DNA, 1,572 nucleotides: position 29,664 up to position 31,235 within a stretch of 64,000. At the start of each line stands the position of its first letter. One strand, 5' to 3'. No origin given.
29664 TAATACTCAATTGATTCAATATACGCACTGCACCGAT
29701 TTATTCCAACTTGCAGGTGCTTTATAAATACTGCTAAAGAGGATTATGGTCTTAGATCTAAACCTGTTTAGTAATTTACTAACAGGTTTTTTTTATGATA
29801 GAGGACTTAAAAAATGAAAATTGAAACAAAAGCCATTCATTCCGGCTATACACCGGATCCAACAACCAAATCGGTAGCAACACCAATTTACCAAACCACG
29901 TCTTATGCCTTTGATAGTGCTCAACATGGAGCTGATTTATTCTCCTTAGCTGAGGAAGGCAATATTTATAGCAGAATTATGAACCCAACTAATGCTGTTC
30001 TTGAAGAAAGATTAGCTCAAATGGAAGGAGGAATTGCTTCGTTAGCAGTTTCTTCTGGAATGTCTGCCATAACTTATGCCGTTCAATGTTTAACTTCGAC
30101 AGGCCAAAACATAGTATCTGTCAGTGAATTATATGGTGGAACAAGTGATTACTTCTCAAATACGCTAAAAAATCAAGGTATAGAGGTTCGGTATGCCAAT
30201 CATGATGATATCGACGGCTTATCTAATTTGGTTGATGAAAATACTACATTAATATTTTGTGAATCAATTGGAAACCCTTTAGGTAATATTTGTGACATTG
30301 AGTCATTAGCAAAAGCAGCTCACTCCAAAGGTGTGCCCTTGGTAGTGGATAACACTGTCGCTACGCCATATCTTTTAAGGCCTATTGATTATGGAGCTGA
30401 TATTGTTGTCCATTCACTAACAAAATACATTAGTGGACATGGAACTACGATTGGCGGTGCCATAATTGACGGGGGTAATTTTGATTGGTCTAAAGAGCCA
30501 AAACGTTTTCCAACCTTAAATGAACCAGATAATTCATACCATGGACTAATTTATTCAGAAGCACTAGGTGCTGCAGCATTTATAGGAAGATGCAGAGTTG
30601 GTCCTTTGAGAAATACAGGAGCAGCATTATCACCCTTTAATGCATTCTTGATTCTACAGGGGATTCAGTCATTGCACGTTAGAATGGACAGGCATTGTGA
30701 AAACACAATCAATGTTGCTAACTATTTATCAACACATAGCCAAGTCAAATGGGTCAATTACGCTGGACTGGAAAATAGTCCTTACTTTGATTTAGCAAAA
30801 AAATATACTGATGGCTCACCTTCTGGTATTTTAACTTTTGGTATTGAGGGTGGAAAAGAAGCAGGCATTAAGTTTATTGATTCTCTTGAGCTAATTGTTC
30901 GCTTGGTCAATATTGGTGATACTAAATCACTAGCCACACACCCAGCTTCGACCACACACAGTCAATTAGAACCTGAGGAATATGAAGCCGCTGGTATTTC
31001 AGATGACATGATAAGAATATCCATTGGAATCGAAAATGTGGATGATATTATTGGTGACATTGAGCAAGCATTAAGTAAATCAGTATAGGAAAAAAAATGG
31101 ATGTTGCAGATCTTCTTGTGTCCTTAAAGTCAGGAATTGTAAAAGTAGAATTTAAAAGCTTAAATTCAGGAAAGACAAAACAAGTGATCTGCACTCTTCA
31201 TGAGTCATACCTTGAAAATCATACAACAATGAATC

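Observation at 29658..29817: Structured metY leader: possible SAM-II/V-like pseudoknot, an intrinsic terminator, and a 23-codon ORF spanning the terminator and ending in ATGA at the metY start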

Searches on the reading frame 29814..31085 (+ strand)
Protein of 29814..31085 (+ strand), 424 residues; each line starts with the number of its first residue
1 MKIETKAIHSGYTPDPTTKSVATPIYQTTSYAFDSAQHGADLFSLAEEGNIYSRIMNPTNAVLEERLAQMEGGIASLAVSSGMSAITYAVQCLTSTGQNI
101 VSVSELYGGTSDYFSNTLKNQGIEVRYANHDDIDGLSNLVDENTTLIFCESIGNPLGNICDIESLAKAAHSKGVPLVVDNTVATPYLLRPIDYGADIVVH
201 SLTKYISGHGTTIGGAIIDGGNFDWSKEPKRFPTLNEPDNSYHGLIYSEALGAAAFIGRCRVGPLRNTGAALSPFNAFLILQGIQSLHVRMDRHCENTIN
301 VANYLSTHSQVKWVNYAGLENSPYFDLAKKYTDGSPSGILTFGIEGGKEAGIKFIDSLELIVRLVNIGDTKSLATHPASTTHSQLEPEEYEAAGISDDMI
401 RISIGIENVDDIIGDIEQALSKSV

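Call 10: find_related_loci(query=window:29814-31085:+, collection=genome_contigs, flank=3000)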
Query window:29814-31085:+ (424 aa) in genome_contigs; peptide patterns used: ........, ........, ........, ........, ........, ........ (x = any residue, [..] = any of these).
600 stretches matched a pattern (row limit reached: there are more); 586 encode a relative of the query (tblastn E <= 1e-3); the best 80 are kept; 80 distinct loci.
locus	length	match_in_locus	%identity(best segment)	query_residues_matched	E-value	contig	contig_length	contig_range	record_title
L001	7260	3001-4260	67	1-420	0e+0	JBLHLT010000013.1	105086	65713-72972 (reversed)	MAG: Oceanicoccus sp. isolate 3300054697_90 Ga0535669_0000124, whole genome shotgun sequence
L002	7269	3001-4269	66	1-423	0e+0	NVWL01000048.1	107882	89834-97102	MAG: Oceanobacter sp. isolate NORP38 Contig_source1382A_23348, whole genome shotgun sequence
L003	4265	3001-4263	66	1-421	0e+0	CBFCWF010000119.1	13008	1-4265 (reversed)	MAG TPA_asm: uncultured Chromatiaceae bacterium isolate SRR22297272_concoct_116 genome assembly, contig: ERZ25654850.144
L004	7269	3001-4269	66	1-423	0e+0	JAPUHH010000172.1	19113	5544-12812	MAG: Gammaproteobacteria bacterium isolate KW1-S05_58 KW1-S05_58_cg172, whole genome shotgun sequence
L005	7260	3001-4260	66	1-420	0e+0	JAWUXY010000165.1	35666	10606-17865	MAG: Bermanella sp. isolate HBSea_ice_MAG749 BAT.749_1160258_flag=0_multi=16.0000_len=35666, whole genome shotgun sequen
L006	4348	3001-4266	65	1-422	0e+0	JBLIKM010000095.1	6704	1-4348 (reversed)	MAG: Methylophagaceae bacterium isolate 3300054695_121 Ga0535665_0018853, whole genome shotgun sequence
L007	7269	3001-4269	65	1-423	0e+0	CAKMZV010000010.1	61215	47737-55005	uncultured Gammaproteobacteria bacterium isolate LS06H_Bin4 genome assembly, contig: NODE_11_length_61215_cov_22.035137,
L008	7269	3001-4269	65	1-423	0e+0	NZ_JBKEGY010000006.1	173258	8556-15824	MAG: Reinekea sp. isolate 3300053237_10 Ga0535683_0000014, whole genome shotgun sequence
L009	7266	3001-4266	65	1-422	0e+0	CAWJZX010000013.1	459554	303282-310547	MAG: uncultured Gammaproteobacteria bacterium isolate MFD03551.bin.1.37 genome assembly, contig: contig_8448, whole geno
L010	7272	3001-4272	64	1-423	0e+0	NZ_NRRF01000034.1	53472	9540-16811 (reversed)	Thiocystis violacea strain DSM 208 scaffold0034, whole genome shotgun sequence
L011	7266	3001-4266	65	1-422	0e+0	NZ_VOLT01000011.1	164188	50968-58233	Colwellia demingiae strain ACAM 459 NODE_11_length_164188_cov_115.044, whole genome shotgun sequence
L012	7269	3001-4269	64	1-423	0e+0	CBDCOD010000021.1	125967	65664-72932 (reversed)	MAG: Gammaproteobacteria bacterium isolate 7313ade1-f489-4a93-b2a5-4292a97c6ac3 genome assembly, contig: contig_21, whol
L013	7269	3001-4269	64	1-423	0e+0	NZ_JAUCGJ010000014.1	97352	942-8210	Candidatus Venteria ishoeyi isolate HSG18 NODE_14_length_97352, whole genome shotgun sequence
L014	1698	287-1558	65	1-424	0e+0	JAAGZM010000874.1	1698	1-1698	MAG: Gammaproteobacteria bacterium isolate Cli_20 CliG_CONTIG2357903, whole genome shotgun sequence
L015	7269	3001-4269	65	1-423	0e+0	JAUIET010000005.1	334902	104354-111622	MAG: Gammaproteobacteria bacterium isolate 8_bin.44 NODE_65_length_334902_cov_3.698920, whole genome shotgun sequence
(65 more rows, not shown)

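Call 12: find_related_loci(query=window:29814-31085:+, collection=metagenome_contigs, flank=1500)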
Query window:29814-31085:+ (424 aa) in metagenome_contigs; peptide patterns used: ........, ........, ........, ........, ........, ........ (x = any residue, [..] = any of these).
600 stretches matched a pattern (row limit reached: there are more); 576 encode a relative of the query (tblastn E <= 1e-3); the best 80 are kept; 80 distinct loci.
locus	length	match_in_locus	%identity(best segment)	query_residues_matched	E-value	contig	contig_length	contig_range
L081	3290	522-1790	95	1-423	0e+0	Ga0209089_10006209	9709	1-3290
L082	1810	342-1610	66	1-423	0e+0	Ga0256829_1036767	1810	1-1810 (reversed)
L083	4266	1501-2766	65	1-422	0e+0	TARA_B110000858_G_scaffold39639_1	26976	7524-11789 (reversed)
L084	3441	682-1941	66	1-420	0e+0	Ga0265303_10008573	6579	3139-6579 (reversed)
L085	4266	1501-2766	64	1-422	0e+0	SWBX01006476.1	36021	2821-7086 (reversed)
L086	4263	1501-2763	65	1-421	0e+0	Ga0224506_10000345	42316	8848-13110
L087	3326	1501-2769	65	1-423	0e+0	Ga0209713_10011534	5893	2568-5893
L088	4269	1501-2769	64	1-423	0e+0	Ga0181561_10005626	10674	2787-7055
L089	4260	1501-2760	66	1-420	0e+0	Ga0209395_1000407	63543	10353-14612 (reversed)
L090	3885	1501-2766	65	1-422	0e+0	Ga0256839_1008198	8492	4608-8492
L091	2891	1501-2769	64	1-423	0e+0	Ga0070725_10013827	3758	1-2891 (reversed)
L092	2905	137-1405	64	1-423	0e+0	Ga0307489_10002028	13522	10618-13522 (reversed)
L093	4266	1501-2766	65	1-422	0e+0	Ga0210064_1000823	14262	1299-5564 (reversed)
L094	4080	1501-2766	64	1-422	0e+0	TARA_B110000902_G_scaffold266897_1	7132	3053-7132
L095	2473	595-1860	64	1-422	0e+0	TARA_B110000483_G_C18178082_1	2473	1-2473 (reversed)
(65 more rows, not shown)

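Call 15: find_homologous_proteins(query=window:29814-31085:+, max_evalue=1e-100)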
Query window:29814-31085:+ (424 aa): 7994 proteins with E <= 1e-100 among 8000 candidates; the best 120 are listed.
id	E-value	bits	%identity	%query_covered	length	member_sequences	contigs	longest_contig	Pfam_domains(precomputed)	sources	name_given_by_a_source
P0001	1.8e-281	951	100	100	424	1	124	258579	PF00155.28,PF00266.26,PF01053.27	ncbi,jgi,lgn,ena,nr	ncbi:MAG: O-acetylhomoserine aminocarboxypropyltransferase/cysteine synthase [Gammaproteobacteria ba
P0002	2.5e-281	950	100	100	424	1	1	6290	PF00155.28,PF00266.26,PF01053.27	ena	-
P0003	4.6e-281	950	100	100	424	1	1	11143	PF00155.28,PF00266.26,PF01053.27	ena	-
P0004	6.3e-281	949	100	100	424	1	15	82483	PF00155.28,PF00266.26,PF01053.27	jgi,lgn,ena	jgi:O-acetylhomoserine (thiol)-lyase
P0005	1.0e-280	948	100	100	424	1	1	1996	PF00155.28,PF00266.26,PF01053.27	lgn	-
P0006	2.5e-268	908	95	100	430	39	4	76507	PF00155.28,PF00266.26,PF01053.27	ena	-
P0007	6.1e-268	906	94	100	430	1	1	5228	PF00155.28,PF00266.26,PF01053.27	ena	-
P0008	7.0e-268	906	94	100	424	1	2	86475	PF00155.28,PF00266.26,PF01053.27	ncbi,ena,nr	ncbi:aminotransferase class I/II-fold pyridoxal phosphate-dependent enzyme [Gammaproteobacteria bact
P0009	7.3e-268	906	94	100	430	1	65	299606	PF00155.28,PF00266.26,PF01053.27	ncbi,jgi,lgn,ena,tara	jgi:O-acetylhomoserine (thiol)-lyase|tara:strand:+ start:760 stop:2052 length:1293 start_codon:yes s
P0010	7.3e-268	906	94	100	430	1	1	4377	PF00155.28,PF00266.26,PF01053.27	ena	-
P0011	2.0e-267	905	94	100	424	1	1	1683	PF00155.28,PF00266.26,PF01053.27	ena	-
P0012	3.7e-267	904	94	100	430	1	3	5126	PF00155.28,PF00266.26,PF01053.27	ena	-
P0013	8.9e-267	902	94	100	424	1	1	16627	PF00155.28,PF00266.26,PF01053.27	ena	-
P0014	1.4e-266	902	94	100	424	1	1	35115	PF00155.28,PF00266.26,PF01053.27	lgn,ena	-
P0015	1.5e-266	902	94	100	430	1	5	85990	PF00155.28,PF00266.26,PF01053.27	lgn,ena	-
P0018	4.5e-238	808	83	100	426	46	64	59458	PF00155.28,PF00266.26,PF01053.27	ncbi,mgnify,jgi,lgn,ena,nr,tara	ncbi:MAG: O-acetylhomoserine aminocarboxypropyltransferase/cysteine synthase [Gammaproteobacteria ba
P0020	1.4e-234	796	81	100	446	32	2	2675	PF00155.28,PF00266.26,PF01053.27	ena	-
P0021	7.0e-232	788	79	100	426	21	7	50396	PF00155.28,PF00266.26,PF01053.27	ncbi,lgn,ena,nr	ncbi:MAG: O-acetylhomoserine aminocarboxypropyltransferase [Gammaproteobacteria bacterium]|nr:O-acet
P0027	2.4e-226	769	78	100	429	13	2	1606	PF00155.28,PF00266.26,PF01053.27,PF01041.24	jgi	jgi:O-acetylhomoserine (thiol)-lyase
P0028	5.6e-226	768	77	100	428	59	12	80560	PF00155.28,PF00266.26,PF01053.27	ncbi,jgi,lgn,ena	jgi:O-acetylhomoserine (thiol)-lyase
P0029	8.5e-213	725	74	100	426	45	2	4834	PF00155.28,PF00266.26,PF01053.27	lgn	-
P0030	5.2e-208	709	72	100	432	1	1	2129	PF00155.28,PF00266.26,PF01053.27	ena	-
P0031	1.5e-206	704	72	99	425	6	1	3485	PF00155.28,PF00266.26,PF01053.27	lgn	-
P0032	3.7e-201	686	70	100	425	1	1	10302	PF00155.28,PF00266.26,PF01053.27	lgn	-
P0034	1.1e-200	685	69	100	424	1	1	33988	PF00155.28,PF00266.26,PF01053.27,PF01041.24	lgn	-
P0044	1.8e-198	678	70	100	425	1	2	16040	PF00155.28,PF00266.26,PF01053.27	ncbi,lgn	ncbi:MAG: O-acetylhomoserine aminocarboxypropyltransferase/cysteine synthase family protein [Gammapr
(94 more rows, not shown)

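Call 16: find_encoding_contigs(protein=P0018, flank=1200, max_places=6)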
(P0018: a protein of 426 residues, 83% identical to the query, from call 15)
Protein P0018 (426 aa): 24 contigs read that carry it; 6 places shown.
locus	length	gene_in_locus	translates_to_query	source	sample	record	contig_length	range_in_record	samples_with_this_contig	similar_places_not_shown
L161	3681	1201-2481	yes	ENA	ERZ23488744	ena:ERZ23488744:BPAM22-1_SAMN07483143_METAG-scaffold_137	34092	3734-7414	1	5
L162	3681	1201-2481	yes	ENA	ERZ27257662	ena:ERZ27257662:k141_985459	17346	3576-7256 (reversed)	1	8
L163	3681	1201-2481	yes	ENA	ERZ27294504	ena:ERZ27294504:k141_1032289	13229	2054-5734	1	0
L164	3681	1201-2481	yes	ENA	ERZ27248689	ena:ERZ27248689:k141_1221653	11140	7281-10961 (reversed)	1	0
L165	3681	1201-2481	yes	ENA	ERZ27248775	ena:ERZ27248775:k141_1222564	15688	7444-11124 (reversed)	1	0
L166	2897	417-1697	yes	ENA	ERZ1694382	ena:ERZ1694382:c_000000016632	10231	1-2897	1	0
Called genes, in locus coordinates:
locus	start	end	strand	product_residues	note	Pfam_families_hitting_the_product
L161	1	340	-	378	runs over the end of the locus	PF04116:FA_hydroxylase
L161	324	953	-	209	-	PF10520:Lipid_desat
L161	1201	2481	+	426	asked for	PF01053:Cys_Met_Meta_PP, PF00155:Aminotran_1_2, PF00266:Aminotran_5 (weak)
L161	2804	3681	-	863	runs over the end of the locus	PF01411:tRNA-synt_2c, PF07973:tRNA_SAD, PF02272:DHHA1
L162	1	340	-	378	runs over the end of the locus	PF04116:FA_hydroxylase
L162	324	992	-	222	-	PF10520:Lipid_desat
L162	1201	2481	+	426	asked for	PF01053:Cys_Met_Meta_PP, PF00155:Aminotran_1_2, PF00266:Aminotran_5 (weak)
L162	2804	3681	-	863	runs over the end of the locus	PF01411:tRNA-synt_2c, PF07973:tRNA_SAD, PF02272:DHHA1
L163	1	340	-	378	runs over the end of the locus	PF04116:FA_hydroxylase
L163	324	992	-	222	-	PF10520:Lipid_desat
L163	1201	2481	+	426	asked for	PF01053:Cys_Met_Meta_PP, PF00155:Aminotran_1_2, PF00266:Aminotran_5 (weak)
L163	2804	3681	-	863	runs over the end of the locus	PF01411:tRNA-synt_2c, PF07973:tRNA_SAD, PF02272:DHHA1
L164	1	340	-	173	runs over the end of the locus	?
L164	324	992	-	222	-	PF10520:Lipid_desat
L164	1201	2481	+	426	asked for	PF01053:Cys_Met_Meta_PP, PF00155:Aminotran_1_2, PF00266:Aminotran_5 (weak)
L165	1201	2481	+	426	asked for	PF01053:Cys_Met_Meta_PP, PF00155:Aminotran_1_2, PF00266:Aminotran_5 (weak)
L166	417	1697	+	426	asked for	PF01053:Cys_Met_Meta_PP, PF00155:Aminotran_1_2, PF00266:Aminotran_5 (weak)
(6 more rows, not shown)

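Call 17: find_encoding_contigs(protein=P0021, flank=1200, max_places=4)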
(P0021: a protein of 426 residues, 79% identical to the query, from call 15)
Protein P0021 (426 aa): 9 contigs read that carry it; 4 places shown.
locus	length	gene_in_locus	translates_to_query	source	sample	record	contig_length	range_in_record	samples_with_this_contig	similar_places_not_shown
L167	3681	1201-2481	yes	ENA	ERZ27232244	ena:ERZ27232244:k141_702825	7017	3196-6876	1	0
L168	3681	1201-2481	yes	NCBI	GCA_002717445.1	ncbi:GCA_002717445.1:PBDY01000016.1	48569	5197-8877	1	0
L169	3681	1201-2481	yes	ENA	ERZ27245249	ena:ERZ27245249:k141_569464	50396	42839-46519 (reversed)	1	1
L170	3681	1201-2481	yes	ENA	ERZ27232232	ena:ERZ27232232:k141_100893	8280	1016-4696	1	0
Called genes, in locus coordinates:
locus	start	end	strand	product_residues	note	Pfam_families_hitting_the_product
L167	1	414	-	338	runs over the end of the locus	PF00487:FA_desaturase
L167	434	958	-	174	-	PF07883:Cupin_2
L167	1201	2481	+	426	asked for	PF01053:Cys_Met_Meta_PP, PF00155:Aminotran_1_2, PF00266:Aminotran_5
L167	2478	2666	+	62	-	-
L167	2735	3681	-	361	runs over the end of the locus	?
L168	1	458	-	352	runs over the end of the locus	PF00487:FA_desaturase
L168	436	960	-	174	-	PF07883:Cupin_2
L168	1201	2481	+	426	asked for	PF01053:Cys_Met_Meta_PP, PF00155:Aminotran_1_2, PF00266:Aminotran_5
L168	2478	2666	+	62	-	-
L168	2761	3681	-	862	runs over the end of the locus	PF01411:tRNA-synt_2c, PF07973:tRNA_SAD, PF02272:DHHA1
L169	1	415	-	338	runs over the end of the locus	PF00487:FA_desaturase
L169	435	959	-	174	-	PF07883:Cupin_2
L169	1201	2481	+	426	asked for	PF01053:Cys_Met_Meta_PP, PF00155:Aminotran_1_2, PF00266:Aminotran_5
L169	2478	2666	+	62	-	-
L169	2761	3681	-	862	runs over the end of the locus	PF01411:tRNA-synt_2c, PF07973:tRNA_SAD, PF02272:DHHA1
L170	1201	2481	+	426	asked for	PF01053:Cys_Met_Meta_PP, PF00155:Aminotran_1_2, PF00266:Aminotran_5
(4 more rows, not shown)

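Call 18: find_encoding_contigs(protein=P0028, flank=1200, max_places=4)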
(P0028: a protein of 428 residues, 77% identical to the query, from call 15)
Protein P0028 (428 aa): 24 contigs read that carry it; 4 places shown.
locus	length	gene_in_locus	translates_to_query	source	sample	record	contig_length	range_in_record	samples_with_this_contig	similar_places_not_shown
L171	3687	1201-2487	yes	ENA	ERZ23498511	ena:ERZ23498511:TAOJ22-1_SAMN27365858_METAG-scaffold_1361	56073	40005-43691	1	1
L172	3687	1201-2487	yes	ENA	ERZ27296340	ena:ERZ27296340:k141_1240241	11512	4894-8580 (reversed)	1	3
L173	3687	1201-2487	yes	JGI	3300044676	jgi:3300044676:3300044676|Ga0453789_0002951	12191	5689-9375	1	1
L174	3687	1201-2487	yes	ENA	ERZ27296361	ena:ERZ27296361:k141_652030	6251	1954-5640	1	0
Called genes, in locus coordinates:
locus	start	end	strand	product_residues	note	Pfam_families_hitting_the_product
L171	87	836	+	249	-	-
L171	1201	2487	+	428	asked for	PF01053:Cys_Met_Meta_PP, PF00155:Aminotran_1_2, PF00266:Aminotran_5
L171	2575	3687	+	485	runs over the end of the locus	PF00171:Aldedh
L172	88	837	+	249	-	-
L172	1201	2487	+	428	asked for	PF01053:Cys_Met_Meta_PP, PF00155:Aminotran_1_2, PF00266:Aminotran_5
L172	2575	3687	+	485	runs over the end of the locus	PF00171:Aldedh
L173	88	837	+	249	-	-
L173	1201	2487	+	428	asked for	PF01053:Cys_Met_Meta_PP, PF00155:Aminotran_1_2, PF00266:Aminotran_5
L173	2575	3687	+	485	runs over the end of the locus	PF00171:Aldedh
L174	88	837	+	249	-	-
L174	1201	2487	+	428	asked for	PF01053:Cys_Met_Meta_PP, PF00155:Aminotran_1_2, PF00266:Aminotran_5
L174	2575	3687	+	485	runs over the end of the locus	PF00171:Aldedh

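Call 21: find_encoding_contigs(protein=P0029, flank=1200, max_places=3)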
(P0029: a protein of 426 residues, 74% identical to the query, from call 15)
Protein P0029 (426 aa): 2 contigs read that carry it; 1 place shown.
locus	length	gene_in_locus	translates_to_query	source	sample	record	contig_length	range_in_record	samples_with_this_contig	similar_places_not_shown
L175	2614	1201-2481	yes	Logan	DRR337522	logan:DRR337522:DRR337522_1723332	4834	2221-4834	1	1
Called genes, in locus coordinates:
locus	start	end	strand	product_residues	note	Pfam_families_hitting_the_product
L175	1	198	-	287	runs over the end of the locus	PF03767:Acid_phosphat_B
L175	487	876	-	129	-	PF19762:DUF6249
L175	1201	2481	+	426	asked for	PF01053:Cys_Met_Meta_PP, PF00155:Aminotran_1_2, PF00266:Aminotran_5 (weak)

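Call 22: find_encoding_contigs(protein=P0031, flank=1200, max_places=3)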
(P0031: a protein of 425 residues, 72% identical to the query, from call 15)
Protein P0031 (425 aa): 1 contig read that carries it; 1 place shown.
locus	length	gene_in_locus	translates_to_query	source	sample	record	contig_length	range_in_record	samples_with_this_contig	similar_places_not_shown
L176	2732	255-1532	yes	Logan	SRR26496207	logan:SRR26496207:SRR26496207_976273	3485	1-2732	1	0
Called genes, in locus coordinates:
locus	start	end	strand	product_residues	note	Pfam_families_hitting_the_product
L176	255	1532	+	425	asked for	PF01053:Cys_Met_Meta_PP, PF00155:Aminotran_1_2, PF00266:Aminotran_5 (weak)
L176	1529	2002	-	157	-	PF01502:PRA-CH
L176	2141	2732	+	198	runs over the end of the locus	PF02463:SMC_N (faint), PF00005:ABC_tran, PF13304:AAA_21 (faint)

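Call 23: find_encoding_contigs(protein=P0032, flank=1200, max_places=3)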
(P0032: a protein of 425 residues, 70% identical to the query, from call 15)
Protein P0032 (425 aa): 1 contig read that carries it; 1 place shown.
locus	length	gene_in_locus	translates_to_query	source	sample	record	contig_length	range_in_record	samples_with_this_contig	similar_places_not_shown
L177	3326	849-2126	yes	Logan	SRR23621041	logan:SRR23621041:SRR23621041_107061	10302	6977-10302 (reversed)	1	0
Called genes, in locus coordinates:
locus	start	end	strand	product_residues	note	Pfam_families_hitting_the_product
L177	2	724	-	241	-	?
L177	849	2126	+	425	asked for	PF01053:Cys_Met_Meta_PP, PF00155:Aminotran_1_2, PF00266:Aminotran_5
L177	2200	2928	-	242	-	PF01895:PhoU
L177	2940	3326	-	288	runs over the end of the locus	PF02463:SMC_N (faint), PF00005:ABC_tran, PF13304:AAA_21 (faint), PF13401:AAA_22 (faint)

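Call 24: find_encoding_contigs(protein=P0030, flank=1200, max_places=3)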
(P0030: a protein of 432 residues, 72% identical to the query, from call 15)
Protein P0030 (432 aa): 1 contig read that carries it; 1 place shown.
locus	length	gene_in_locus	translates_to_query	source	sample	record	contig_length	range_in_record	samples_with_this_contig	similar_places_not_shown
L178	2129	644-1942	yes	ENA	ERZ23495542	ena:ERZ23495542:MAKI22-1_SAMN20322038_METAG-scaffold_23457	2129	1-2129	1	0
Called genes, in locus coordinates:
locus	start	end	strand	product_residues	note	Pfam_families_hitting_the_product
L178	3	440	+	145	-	?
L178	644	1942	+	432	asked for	PF01053:Cys_Met_Meta_PP, PF00155:Aminotran_1_2, PF00266:Aminotran_5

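Call 25: find_encoding_contigs(protein=P0020, flank=1200, max_places=3)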
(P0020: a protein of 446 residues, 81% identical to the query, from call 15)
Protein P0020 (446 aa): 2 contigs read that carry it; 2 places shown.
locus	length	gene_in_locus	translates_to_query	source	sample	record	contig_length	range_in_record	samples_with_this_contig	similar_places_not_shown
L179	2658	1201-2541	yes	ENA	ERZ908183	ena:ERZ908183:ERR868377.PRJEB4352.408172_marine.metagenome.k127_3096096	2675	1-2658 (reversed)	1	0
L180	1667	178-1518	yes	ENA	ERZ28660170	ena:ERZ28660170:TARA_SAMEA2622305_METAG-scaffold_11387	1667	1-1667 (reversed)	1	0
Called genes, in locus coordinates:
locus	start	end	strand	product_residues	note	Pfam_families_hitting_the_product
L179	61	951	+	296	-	PF07661:MORN_2 (faint)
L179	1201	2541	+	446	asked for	PF01053:Cys_Met_Meta_PP, PF00155:Aminotran_1_2, PF00266:Aminotran_5 (weak)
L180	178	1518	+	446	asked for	PF01053:Cys_Met_Meta_PP, PF00155:Aminotran_1_2, PF00266:Aminotran_5 (weak)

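Call 26: find_encoding_contigs(protein=P0009, flank=1200, max_places=5)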
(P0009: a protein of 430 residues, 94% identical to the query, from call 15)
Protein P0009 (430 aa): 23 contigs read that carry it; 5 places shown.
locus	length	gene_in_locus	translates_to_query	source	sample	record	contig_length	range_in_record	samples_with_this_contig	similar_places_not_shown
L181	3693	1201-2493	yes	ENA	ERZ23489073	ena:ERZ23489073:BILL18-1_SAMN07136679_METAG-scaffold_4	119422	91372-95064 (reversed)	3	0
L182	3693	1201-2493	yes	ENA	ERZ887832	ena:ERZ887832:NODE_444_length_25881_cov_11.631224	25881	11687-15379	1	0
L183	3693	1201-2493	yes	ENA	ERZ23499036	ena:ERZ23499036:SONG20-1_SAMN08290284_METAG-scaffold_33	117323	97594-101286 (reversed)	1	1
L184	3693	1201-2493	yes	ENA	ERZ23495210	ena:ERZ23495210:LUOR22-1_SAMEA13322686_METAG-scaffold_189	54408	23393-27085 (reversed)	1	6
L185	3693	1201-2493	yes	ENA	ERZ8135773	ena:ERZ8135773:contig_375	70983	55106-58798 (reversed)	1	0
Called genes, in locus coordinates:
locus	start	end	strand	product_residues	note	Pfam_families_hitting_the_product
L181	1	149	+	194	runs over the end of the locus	PF04140:ICMT (weak), PF04191:PEMT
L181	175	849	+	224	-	PF00069:Pkinase, PF03109:ABC1 (faint), PF06293:Kdo (weak)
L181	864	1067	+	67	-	PF18893:DUF5652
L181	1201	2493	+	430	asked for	PF01053:Cys_Met_Meta_PP, PF00155:Aminotran_1_2, PF00266:Aminotran_5 (weak)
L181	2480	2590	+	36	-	-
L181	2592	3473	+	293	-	PF02574:S-methyl_trans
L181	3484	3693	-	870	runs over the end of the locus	PF00456:Transketolase_N (faint), PF17831:PDH_E1_M, PF22613:Transketolase_C_1, PF02780:Transketolase_C (weak)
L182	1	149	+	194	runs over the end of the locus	PF04191:PEMT, PF04140:ICMT (weak)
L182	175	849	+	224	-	PF00069:Pkinase, PF06293:Kdo (weak), PF03109:ABC1 (faint)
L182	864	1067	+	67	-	PF18893:DUF5652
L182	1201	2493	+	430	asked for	PF01053:Cys_Met_Meta_PP, PF00155:Aminotran_1_2, PF00266:Aminotran_5 (weak)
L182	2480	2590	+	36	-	-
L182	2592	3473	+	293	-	PF02574:S-methyl_trans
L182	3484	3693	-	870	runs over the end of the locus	PF00456:Transketolase_N (faint), PF17831:PDH_E1_M, PF22613:Transketolase_C_1, PF02780:Transketolase_C (weak)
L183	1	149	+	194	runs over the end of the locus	PF04140:ICMT (weak), PF04191:PEMT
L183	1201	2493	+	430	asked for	PF01053:Cys_Met_Meta_PP, PF00155:Aminotran_1_2, PF00266:Aminotran_5 (weak)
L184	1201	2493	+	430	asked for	PF01053:Cys_Met_Meta_PP, PF00155:Aminotran_1_2, PF00266:Aminotran_5 (weak)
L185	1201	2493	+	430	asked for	PF01053:Cys_Met_Meta_PP, PF00155:Aminotran_1_2, PF00266:Aminotran_5 (weak)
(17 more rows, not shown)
